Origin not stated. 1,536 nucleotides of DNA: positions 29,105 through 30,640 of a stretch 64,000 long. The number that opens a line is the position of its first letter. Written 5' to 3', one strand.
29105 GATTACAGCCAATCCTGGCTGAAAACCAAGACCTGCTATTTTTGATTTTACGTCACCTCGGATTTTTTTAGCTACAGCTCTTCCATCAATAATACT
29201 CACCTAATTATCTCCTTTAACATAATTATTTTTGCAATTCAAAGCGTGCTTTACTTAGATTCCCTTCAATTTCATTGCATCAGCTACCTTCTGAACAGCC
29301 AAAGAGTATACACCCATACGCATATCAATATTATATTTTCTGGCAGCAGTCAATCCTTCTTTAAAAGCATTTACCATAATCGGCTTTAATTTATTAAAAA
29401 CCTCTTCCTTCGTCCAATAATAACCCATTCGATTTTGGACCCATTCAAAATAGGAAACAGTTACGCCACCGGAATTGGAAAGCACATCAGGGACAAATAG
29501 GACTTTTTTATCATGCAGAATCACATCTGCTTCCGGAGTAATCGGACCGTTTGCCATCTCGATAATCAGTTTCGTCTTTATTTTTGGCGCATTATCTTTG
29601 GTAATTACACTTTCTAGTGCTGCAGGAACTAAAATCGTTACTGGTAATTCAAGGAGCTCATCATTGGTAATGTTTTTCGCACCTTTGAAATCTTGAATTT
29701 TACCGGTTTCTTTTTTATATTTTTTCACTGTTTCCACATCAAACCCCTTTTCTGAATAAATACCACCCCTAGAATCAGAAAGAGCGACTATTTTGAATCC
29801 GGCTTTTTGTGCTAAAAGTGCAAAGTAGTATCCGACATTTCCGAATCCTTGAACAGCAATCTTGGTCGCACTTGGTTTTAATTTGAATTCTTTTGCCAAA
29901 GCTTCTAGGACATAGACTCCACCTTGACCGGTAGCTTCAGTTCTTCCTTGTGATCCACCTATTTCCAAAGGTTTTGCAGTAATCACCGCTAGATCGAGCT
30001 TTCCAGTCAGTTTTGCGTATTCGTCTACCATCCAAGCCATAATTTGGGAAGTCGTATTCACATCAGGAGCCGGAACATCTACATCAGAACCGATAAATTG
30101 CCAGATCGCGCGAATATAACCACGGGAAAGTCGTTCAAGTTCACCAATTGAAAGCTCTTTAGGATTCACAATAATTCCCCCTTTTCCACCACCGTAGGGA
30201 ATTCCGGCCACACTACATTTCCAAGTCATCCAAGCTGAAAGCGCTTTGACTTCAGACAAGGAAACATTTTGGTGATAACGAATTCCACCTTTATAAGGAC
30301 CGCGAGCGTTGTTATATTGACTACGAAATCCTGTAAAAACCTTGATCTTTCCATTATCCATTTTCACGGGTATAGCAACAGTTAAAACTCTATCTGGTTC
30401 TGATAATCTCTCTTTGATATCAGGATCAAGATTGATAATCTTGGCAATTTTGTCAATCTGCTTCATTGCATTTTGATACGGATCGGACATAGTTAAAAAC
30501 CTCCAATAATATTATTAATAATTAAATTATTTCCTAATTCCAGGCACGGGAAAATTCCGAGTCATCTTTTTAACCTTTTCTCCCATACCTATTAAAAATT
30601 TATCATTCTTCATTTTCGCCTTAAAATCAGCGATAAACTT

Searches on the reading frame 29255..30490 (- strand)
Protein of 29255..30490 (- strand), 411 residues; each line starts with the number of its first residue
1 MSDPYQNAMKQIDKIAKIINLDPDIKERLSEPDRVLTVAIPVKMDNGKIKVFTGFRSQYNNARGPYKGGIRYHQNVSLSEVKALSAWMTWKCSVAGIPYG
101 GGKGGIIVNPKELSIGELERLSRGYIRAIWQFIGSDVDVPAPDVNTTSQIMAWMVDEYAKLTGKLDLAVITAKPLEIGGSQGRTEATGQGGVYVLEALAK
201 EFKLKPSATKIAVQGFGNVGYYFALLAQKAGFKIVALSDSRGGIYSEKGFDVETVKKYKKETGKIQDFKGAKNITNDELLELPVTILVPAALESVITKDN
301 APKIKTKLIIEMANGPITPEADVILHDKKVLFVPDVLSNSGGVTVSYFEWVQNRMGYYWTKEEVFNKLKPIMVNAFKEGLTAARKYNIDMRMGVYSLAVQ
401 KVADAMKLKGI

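Call 43: find_encoding_contigs(protein=window:29255-30490:-, flank=10000, max_places=1)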
Protein window:29255-30490:- (411 aa): 16 contigs read that carry it; 1 place shown.
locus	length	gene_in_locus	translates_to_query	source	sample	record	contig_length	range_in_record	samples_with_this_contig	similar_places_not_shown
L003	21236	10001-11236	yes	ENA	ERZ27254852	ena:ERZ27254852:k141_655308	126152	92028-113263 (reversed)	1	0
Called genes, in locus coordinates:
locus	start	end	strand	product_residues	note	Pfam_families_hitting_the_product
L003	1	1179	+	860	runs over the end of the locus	PF13088:BNR_2 (faint), PF02012:BNR (faint), PF19077:Big_13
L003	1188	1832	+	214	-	PF00702:Hydrolase, PF12710:HAD, PF13419:HAD_2, PF13242:Hydrolase_like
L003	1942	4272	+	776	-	PF02190:LON_substr_bdg, PF00004:AAA, PF07728:AAA_5, PF22667:Lon_lid, PF05362:Lon_C, PF13541:ChlI (weak)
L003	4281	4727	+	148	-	PF13302:Acetyltransf_3, PF13673:Acetyltransf_10 (weak), PF00583:Acetyltransf_1, PF13508:Acetyltransf_7, PF08445:FR47 (weak)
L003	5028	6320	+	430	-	PF01595:CNNM, PF00571:CBS, PF03471:CorC_HlyC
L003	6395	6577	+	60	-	-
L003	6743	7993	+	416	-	PF08245:Mur_ligase_M, PF02875:Mur_ligase_C, PF27239:FOL3_C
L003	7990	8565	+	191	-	PF01812:5-FTHF_cyc-lig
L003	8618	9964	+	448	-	PF00464:SHMT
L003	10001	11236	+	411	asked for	PF02812:ELFV_dehydrog_N, PF00208:ELFV_dehydrog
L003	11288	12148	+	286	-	PF00763:THF_DHG_CYH, PF02882:THF_DHG_CYH_C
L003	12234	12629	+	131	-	PF01687:Flavokinase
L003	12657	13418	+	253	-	PF00528:BPD_transp_1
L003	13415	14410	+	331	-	PF13379:NMT1_2 (weak), PF09084:NMT1, PF12974:Phosphonate-bd (faint)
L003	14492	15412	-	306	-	PF01368:DHH, PF02833:DHHA2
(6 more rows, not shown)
